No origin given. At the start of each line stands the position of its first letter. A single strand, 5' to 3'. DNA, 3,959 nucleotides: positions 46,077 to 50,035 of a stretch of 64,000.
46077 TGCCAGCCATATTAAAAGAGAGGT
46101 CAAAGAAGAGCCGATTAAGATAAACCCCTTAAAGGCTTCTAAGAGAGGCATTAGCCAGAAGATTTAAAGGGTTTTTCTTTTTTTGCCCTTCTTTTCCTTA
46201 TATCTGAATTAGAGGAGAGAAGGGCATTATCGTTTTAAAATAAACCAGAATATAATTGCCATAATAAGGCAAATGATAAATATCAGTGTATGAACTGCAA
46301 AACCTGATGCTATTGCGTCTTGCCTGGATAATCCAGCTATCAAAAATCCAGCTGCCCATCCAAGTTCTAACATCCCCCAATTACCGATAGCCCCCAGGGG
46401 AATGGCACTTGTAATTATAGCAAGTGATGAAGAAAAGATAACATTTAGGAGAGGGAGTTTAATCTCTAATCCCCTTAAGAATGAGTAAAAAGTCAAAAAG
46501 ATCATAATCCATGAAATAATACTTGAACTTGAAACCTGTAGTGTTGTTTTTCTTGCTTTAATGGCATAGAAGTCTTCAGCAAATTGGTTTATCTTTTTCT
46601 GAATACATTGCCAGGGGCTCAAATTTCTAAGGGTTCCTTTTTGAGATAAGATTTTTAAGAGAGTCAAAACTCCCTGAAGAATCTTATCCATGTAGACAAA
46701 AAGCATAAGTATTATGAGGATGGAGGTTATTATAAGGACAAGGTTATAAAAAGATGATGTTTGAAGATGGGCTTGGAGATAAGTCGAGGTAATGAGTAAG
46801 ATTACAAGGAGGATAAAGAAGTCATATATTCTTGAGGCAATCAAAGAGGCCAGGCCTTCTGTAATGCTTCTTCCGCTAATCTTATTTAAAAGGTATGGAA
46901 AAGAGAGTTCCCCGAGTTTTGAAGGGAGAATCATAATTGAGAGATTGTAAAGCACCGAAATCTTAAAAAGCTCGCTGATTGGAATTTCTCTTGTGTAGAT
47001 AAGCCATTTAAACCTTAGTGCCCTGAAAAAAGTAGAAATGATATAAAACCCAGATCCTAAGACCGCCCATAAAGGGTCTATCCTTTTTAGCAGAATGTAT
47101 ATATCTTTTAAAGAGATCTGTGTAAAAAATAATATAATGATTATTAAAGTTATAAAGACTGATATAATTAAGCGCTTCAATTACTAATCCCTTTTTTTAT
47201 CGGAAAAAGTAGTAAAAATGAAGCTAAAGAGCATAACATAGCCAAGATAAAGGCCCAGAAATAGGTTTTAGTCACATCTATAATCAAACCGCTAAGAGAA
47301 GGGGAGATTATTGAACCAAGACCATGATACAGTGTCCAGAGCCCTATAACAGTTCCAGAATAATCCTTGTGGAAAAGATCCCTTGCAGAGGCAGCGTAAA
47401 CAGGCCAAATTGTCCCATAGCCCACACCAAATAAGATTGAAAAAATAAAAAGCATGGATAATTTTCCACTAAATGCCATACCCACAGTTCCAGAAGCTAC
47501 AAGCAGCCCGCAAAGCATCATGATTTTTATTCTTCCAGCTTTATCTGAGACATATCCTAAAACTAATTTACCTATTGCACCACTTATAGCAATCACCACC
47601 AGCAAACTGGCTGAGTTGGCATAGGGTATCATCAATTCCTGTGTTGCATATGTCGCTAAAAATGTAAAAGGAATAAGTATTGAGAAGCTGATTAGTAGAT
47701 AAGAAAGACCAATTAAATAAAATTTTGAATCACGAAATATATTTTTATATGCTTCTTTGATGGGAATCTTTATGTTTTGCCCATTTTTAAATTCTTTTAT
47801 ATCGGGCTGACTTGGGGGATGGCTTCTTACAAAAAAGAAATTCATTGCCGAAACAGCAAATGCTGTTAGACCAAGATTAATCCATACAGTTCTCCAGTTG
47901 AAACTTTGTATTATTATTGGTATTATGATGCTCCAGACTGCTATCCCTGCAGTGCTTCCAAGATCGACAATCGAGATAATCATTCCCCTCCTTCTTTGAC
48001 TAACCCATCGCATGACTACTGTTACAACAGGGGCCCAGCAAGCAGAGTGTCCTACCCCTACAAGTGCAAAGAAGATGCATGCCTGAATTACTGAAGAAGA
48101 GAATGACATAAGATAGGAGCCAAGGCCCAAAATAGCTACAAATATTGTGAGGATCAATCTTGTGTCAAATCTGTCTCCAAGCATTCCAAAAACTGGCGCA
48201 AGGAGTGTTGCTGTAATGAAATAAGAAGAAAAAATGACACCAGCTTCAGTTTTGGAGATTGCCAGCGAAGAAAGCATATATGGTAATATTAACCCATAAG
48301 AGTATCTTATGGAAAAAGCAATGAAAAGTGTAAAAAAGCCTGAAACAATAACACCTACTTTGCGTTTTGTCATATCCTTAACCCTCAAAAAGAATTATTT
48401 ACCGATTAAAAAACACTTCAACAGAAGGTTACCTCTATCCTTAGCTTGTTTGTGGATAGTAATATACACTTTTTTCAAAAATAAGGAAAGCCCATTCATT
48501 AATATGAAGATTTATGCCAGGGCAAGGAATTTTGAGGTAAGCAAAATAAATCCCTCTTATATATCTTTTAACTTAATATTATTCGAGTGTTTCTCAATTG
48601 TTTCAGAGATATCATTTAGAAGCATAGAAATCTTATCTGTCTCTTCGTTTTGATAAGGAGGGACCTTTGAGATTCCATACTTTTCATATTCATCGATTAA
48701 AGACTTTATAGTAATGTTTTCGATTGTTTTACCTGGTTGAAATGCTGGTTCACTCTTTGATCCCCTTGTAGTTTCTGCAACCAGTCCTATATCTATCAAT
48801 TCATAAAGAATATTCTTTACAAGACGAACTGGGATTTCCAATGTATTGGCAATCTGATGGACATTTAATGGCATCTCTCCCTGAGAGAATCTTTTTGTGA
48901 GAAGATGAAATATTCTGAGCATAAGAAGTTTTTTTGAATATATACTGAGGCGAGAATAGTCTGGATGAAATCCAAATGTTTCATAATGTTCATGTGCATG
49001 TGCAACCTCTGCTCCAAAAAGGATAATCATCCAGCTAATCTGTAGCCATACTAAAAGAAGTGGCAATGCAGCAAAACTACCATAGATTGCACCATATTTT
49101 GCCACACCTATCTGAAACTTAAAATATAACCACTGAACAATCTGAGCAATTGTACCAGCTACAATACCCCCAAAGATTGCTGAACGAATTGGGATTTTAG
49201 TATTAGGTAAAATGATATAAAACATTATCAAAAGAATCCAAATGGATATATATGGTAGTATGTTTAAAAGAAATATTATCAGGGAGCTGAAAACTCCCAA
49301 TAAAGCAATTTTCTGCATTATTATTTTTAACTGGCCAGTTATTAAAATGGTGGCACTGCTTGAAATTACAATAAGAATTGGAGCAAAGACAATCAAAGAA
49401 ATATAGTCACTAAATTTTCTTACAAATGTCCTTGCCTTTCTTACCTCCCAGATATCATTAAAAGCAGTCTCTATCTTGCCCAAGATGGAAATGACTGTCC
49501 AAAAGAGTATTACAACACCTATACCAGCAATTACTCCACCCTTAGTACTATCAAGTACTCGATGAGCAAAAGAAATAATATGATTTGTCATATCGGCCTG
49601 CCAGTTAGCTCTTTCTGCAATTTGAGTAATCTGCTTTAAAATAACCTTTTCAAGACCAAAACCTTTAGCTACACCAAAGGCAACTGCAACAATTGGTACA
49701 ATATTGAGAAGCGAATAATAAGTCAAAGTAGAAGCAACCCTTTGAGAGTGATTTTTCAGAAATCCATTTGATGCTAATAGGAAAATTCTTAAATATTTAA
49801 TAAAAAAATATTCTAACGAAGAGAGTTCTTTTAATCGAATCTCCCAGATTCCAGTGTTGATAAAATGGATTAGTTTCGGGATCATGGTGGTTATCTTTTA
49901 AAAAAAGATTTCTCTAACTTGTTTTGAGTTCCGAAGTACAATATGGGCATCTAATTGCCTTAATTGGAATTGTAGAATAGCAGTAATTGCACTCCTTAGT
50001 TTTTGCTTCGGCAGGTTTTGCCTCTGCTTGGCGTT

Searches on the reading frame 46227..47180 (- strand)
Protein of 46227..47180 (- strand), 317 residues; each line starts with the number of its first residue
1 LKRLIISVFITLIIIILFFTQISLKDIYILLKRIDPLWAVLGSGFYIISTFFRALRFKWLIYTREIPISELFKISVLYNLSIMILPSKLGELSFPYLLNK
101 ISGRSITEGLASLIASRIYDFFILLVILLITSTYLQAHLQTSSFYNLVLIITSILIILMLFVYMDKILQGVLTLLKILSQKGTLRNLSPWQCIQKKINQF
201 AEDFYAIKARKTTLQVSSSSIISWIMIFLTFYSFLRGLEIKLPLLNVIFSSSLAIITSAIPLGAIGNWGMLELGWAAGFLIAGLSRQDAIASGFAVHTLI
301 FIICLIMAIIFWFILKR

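Call 68: search_protein_families(library=pfam, proteins=[window:46227-47180:-], max_evalue=1e-12)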
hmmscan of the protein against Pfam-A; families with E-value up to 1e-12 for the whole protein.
window:46227-47180:- (317 aa): 1 family
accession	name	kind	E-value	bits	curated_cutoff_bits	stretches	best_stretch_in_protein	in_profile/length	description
PF03706.18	LPG_synthase_TM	-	9.3e-30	104.6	33.4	1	5-306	2-300/302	Lysylphosphatidylglycerol synthase TM region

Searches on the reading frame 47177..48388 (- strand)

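Call 68: search_protein_families(library=pfam, proteins=[window:47177-48388:-], max_evalue=1e-12)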
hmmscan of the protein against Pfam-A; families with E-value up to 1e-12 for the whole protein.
window:47177-48388:- (403 aa): 3 families
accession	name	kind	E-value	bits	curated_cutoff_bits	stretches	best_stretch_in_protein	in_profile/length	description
PF07690.21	MFS_1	-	1e-56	192.8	33.4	2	18-273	2-254/347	Major Facilitator Superfamily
PF06779.20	MFS_4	-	3e-14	53.6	26.3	1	28-385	9-354/364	Uncharacterised MFS-type transporter YbfB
PF00083.30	Sugar_tr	-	9.7e-13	48.2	22.3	0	261-395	50-187/452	Sugar (and other) transporter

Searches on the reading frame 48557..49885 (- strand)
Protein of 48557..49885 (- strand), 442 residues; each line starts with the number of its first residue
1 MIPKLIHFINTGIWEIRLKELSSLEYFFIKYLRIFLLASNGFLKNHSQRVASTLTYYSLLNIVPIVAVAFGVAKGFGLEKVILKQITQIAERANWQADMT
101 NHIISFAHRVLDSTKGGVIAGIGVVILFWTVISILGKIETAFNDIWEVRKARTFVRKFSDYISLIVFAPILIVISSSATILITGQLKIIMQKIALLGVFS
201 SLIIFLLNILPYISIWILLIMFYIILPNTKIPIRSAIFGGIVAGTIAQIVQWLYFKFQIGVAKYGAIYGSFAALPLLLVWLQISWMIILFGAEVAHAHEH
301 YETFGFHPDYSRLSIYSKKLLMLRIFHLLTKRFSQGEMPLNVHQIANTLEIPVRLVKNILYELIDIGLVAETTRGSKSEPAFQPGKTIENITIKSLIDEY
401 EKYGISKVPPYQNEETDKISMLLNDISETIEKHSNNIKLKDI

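Call 68: search_protein_families(library=pfam, proteins=[window:48557-49885:-], max_evalue=1e-12)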
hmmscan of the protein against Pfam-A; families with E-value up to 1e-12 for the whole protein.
window:48557-49885:- (442 aa): 1 family
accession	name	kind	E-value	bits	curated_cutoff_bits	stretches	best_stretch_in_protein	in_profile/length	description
PF03631.20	Virul_fac_BrkB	-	3.5e-50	171.5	33.7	1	45-300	3-257/259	Virulence factor BrkB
